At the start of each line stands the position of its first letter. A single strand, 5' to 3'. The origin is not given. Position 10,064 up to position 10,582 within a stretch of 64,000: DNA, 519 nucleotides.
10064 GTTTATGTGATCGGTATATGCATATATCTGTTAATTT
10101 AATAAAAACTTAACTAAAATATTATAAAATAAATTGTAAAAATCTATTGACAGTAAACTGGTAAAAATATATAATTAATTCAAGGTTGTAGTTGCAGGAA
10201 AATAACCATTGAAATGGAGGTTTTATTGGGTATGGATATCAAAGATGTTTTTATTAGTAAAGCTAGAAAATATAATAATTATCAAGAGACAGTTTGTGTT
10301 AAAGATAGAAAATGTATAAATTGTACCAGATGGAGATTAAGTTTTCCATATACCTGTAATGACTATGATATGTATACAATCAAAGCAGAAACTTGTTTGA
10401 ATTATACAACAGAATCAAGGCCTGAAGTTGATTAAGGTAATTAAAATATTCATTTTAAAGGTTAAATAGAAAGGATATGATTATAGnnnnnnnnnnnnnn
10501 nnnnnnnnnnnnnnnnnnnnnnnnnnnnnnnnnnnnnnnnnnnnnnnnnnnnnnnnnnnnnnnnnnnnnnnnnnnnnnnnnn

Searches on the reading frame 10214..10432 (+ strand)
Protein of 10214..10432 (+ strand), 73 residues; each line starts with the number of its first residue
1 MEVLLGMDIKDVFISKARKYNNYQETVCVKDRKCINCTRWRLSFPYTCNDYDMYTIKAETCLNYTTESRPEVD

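Call 44: search_protein_families(library=pfam, proteins=[window:10214-10432:+], max_evalue=0.01)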
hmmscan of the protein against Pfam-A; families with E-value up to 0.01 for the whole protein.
window:10214-10432:+ (73 aa): 0 families
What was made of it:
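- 10214..10435 (+): Small Cys-rich ORF (73 aa as listed; the real start is possibly 10226 or 10232). It is the first gene of the unit and has no family assignment. No Pfam hit (call 44).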
